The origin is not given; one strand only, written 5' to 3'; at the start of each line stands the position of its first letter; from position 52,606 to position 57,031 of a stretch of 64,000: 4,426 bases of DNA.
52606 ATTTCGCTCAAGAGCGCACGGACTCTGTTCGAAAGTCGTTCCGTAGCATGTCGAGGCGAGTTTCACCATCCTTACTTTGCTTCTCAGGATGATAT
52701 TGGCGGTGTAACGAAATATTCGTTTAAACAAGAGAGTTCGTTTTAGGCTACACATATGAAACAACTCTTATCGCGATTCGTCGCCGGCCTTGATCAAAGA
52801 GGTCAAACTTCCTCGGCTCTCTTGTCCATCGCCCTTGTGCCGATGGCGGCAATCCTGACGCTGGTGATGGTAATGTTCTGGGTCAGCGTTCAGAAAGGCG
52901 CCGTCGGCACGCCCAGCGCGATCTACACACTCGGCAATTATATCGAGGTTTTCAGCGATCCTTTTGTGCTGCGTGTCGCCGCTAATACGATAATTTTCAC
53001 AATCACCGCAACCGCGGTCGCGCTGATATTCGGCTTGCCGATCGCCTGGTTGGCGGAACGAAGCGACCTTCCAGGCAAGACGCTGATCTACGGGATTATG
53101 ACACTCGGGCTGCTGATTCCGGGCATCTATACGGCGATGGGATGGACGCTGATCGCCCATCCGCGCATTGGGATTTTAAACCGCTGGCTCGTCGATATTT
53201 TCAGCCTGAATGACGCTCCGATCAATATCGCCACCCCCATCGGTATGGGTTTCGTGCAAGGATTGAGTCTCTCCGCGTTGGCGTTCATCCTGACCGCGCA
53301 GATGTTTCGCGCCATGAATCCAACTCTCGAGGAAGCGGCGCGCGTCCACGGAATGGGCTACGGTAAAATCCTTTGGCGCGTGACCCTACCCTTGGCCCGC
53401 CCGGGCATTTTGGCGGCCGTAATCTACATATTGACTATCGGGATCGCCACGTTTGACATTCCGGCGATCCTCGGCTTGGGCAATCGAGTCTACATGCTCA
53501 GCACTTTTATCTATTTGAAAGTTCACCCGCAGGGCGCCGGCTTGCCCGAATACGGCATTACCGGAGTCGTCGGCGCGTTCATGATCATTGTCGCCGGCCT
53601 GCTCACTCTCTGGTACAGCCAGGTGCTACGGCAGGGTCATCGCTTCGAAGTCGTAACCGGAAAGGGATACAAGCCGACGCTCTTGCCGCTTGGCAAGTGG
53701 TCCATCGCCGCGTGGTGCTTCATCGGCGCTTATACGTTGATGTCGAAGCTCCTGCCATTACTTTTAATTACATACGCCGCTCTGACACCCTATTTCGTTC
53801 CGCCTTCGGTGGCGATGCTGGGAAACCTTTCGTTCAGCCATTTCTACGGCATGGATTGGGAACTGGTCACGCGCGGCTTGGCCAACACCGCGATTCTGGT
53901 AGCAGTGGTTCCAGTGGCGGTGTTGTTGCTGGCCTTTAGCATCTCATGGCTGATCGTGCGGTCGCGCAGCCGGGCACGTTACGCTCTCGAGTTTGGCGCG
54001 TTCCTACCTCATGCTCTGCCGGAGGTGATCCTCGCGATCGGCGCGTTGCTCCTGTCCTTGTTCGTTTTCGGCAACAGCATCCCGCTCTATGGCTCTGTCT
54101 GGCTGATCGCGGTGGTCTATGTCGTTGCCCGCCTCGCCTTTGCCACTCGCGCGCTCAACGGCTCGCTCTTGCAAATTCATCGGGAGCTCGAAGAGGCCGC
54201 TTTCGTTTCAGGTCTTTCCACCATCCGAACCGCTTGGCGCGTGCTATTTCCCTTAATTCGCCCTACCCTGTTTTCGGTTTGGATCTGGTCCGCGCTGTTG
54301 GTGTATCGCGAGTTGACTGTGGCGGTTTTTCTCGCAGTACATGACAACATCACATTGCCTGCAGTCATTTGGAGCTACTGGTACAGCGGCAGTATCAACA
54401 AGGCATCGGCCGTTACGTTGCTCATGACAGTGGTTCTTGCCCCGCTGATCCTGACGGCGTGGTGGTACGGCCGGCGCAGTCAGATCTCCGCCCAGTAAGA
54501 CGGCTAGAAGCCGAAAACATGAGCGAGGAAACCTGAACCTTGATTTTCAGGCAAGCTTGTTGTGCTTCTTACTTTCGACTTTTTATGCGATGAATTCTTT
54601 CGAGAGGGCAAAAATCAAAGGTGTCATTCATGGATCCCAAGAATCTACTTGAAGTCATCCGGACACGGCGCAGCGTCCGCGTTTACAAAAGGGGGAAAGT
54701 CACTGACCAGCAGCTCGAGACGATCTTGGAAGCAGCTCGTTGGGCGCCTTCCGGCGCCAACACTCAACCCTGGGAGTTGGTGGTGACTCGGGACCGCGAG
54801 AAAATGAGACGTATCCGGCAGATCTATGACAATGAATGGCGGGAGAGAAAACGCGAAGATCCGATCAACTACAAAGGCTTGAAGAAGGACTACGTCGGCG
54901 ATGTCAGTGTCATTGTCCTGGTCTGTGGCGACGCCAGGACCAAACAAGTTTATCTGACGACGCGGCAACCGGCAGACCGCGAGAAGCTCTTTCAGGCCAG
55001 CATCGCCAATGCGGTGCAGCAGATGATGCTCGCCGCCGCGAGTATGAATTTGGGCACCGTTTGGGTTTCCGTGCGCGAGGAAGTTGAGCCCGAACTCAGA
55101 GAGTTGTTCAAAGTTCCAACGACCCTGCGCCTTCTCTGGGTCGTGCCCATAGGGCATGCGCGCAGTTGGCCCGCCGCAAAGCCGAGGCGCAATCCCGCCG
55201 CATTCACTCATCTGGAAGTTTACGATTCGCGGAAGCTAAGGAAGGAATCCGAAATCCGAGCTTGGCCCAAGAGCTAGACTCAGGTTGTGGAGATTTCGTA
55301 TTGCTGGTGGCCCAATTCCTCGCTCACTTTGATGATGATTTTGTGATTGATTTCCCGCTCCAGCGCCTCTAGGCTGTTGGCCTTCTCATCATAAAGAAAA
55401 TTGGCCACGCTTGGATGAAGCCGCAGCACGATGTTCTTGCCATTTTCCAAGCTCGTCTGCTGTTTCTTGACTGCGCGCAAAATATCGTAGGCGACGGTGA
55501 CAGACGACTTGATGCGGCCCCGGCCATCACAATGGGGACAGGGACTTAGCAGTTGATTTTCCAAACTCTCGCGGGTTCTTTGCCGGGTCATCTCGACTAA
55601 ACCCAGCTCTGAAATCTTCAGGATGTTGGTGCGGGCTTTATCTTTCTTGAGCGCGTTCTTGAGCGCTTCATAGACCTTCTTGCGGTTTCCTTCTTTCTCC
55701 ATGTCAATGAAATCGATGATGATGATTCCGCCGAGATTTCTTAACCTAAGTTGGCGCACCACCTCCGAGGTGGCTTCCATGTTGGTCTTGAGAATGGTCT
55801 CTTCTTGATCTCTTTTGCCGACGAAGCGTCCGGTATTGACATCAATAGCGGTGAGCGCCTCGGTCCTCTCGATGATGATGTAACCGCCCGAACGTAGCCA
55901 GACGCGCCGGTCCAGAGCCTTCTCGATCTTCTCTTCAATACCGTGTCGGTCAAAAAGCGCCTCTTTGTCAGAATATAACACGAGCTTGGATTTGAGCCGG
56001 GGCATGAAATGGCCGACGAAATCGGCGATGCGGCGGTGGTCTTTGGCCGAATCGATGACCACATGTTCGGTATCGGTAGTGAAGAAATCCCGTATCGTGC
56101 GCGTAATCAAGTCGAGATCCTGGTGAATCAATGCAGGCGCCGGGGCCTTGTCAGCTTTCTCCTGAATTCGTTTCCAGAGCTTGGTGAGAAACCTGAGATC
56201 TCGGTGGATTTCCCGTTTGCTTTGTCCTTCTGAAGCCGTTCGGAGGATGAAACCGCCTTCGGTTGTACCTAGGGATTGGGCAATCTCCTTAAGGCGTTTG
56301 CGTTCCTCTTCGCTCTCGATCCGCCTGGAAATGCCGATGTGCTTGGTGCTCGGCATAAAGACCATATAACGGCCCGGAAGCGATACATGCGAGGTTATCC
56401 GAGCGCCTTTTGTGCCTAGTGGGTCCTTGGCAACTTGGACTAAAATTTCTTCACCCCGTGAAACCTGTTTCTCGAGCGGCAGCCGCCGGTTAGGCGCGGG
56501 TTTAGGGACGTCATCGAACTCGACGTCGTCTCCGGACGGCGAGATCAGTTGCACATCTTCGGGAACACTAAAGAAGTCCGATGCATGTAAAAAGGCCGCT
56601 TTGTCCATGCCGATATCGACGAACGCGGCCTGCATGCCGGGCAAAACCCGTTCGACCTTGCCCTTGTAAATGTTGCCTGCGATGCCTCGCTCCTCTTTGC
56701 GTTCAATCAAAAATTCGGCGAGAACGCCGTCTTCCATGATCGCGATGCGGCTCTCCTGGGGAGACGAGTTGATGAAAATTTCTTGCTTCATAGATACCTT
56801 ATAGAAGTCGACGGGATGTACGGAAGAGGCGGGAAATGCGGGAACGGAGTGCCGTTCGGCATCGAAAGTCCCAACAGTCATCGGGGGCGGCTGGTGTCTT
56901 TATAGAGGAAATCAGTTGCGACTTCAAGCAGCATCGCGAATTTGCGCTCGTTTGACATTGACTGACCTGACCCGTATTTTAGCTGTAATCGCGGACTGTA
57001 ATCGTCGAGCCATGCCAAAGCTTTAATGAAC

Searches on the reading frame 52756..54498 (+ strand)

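Call 78: search_protein_families(library=pfam, proteins=[window:52756-54498:+], max_evalue=0.00001)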
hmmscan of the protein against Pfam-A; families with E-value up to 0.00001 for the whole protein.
window:52756-54498:+ (580 aa): 1 family
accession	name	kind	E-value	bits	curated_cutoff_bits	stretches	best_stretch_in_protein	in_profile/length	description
PF00528.27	BPD_transp_1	-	2.4e-17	63.7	26.4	2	93-292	1-179/184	Binding-protein-dependent transport system inner membrane component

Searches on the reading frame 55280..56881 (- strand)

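Call 78: search_protein_families(library=pfam, proteins=[window:55280-56881:-], max_evalue=0.00001)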
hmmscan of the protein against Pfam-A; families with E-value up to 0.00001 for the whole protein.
window:55280-56881:- (533 aa): 2 families
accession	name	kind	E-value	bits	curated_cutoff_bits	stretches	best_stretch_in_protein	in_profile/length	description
PF10150.14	RNase_E_G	-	1.1e-111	373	25.5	1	167-436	1-270/270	Ribonuclease E/G family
PF20833.2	RNase_E_G_Thio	-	1.1e-17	64.3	26.8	1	447-531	1-84/86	RNase E/G, Thioredoxin-like domain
